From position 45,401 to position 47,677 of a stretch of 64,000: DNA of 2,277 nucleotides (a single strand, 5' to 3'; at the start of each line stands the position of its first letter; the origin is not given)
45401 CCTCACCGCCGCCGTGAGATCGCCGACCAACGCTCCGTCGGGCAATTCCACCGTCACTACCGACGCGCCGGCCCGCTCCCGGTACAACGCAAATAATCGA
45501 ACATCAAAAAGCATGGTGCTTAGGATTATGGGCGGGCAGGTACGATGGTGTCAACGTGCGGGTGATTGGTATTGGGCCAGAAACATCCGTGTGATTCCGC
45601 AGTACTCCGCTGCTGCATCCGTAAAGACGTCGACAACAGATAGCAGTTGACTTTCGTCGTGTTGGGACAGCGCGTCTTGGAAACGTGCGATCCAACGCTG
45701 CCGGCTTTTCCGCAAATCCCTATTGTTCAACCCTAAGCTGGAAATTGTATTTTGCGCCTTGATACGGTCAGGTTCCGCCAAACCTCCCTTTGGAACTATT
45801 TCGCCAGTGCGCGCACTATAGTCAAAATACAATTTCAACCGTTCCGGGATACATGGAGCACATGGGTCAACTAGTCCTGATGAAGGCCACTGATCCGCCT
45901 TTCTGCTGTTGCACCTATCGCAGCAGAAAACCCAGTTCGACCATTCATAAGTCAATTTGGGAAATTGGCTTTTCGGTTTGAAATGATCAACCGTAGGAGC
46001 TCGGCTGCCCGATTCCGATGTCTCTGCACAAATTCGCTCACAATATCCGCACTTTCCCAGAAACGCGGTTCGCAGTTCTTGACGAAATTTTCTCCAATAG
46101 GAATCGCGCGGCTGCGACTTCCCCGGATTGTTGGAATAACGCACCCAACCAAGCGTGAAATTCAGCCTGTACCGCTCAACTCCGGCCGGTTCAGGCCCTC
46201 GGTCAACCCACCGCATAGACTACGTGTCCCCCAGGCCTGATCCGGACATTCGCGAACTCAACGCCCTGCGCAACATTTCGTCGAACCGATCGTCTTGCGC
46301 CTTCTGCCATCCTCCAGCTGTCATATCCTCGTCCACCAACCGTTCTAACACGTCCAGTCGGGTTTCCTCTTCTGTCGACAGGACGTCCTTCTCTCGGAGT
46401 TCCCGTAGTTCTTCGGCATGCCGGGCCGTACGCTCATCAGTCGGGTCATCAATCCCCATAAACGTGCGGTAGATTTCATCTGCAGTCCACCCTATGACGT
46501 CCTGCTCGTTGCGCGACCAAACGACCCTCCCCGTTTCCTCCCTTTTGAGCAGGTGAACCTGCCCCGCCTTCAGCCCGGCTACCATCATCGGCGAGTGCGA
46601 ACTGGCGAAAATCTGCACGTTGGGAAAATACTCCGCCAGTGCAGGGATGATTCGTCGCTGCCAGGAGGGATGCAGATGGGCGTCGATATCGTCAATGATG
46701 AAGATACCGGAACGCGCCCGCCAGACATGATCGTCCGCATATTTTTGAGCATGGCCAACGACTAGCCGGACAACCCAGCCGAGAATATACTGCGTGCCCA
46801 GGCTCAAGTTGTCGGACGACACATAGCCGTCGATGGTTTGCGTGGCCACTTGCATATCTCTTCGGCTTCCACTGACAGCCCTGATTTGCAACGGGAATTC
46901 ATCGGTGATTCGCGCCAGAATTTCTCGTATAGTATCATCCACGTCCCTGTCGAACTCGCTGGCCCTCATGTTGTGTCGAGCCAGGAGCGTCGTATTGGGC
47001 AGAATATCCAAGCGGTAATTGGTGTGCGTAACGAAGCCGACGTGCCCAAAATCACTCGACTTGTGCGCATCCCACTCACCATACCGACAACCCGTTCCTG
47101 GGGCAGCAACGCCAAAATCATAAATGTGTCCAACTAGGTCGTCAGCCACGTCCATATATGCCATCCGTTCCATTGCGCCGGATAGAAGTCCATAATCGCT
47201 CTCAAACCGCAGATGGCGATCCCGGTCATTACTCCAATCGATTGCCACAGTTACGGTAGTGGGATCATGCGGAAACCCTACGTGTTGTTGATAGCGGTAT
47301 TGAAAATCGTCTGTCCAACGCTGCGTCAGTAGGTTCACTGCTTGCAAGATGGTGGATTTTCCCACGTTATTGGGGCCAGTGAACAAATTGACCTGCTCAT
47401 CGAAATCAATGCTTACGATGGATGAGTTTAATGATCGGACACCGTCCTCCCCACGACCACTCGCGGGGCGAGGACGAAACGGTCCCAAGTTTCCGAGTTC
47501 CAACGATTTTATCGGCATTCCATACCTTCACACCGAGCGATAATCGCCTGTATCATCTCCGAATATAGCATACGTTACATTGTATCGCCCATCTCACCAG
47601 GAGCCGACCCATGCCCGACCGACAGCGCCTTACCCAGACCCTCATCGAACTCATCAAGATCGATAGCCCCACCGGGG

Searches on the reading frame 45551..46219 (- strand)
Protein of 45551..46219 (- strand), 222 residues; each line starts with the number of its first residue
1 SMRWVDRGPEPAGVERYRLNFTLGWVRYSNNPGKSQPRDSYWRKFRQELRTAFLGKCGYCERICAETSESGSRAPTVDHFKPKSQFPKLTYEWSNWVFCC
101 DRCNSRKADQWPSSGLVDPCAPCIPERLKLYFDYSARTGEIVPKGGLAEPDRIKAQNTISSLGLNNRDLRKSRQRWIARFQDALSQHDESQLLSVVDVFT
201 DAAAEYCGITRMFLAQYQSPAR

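Call 96: search_protein_families(library=padloc, proteins=[window:45551-46219:-], max_evalue=0.001)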
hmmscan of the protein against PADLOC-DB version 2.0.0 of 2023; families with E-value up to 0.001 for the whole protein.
window:45551-46219:- (222 aa): 76 families (the best 25 are shown)
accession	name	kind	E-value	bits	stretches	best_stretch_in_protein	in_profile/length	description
PDLC00348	PtuB1|PtuB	-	1.7e-28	97.5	1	6-183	5-169/198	Unknown function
PDLC00337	PtuB1|PtuB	-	2.1e-25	87.9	1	2-219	1-213/216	Unknown function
PDLC02924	HNH_I-A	-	6.3e-25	86.3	1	2-195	1-175/198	-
PDLC00324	PtuB1|PtuB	-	2.4e-24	84.3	1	2-214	1-203/209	Unknown function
PDLC00351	PtuB1|PtuB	-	3.1e-23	80.9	1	41-183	43-178/195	Unknown function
PDLC00332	PtuB1|PtuB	-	2.4e-21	74.5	1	37-200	27-187/212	Unknown function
PDLC00340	PtuB1|PtuB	-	1.3e-17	62.2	1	38-111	48-114/268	Unknown function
PDLC00358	PtuB1|PtuB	-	2.7e-17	61.2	1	43-186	34-174/215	Unknown function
PDLC00336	PtuB1|PtuB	-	3.5e-17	60.9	1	45-184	54-180/250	Unknown function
PDLC00292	PtuA1|PtuA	-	4.4e-17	59.7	1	43-216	47-243/726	AAA ATPase domain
PDLC00288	PtuA1|PtuA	-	5.8e-17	59.5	1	44-218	54-243/733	AAA ATPase domain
PDLC00315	PtuB1|PtuB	-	9.5e-17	59.5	1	41-182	17-149/227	Unknown function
PDLC00330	PtuB1|PtuB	-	3.7e-16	57.8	1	32-110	31-112/271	Unknown function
PDLC00326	PtuB1|PtuB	-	4.6e-16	57.3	1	2-197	1-184/197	Unknown function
PDLC00349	PtuB1|PtuB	-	8.2e-16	56.7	2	2-100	1-99/260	Unknown function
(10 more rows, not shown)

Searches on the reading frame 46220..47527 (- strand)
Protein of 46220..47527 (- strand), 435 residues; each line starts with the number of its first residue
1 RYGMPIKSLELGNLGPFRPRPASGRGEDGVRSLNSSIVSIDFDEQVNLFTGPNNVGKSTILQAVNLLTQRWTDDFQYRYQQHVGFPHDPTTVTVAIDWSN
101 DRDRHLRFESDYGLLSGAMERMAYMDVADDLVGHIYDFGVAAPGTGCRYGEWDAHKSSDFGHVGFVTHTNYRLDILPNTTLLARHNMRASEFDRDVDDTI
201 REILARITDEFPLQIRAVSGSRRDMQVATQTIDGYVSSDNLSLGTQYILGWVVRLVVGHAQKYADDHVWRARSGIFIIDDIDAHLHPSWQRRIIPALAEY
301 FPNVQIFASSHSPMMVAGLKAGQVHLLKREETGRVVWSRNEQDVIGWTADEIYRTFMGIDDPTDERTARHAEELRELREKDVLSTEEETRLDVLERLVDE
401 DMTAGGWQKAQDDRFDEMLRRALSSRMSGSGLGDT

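Call 96: search_protein_families(library=padloc, proteins=[window:46220-47527:-], max_evalue=0.001)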
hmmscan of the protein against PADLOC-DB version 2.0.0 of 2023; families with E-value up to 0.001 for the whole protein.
window:46220-47527:- (435 aa): 111 families (the best 25 are shown)
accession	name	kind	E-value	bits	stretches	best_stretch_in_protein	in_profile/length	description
PDLC00304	PtuA1|PtuA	-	5.7e-44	149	1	185-404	202-420/444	AAA ATPase domain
PDLC00278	PtuA1|PtuA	-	1.7e-34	117.9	2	224-398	237-411/436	AAA ATPase domain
PDLC00271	PtuA1|PtuA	-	4.1e-33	113.5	2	271-399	277-398/421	AAA ATPase domain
PDLC00295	PtuA1|PtuA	-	9.4e-33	111.9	1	214-425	235-448/451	AAA ATPase domain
PDLC00301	PtuA1|PtuA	-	6.2e-32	109.1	1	202-400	212-406/429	AAA ATPase domain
PDLC00305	PtuA1|PtuA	-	1.2e-31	108.5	2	223-374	194-349/392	AAA ATPase domain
PDLC02913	ATPase_I-A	-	6.2e-30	102.8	1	273-401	364-489/508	-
PDLC00299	PtuA1|PtuA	-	2.8e-29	100.5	2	226-389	331-495/535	AAA ATPase domain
PDLC00298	PtuA1|PtuA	-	2.4e-28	97.4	1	265-401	274-403/423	AAA ATPase domain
PDLC00279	PtuA1|PtuA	-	4e-28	96.7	2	239-372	233-368/416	AAA ATPase domain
PDLC00310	PtuA1|PtuA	-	5.1e-28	96.3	1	228-392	244-410/443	AAA ATPase domain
PDLC00292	PtuA1|PtuA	-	6.2e-28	95.6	1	218-405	487-672/726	AAA ATPase domain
PDLC00281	PtuA1|PtuA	-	3.1e-27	93.8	2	197-394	214-416/448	AAA ATPase domain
PDLC00277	PtuA1|PtuA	-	7.4e-27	92.6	1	266-376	278-381/423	AAA ATPase domain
PDLC00269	PtuA1|PtuA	-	1e-26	92.2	1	186-403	202-434/446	AAA ATPase domain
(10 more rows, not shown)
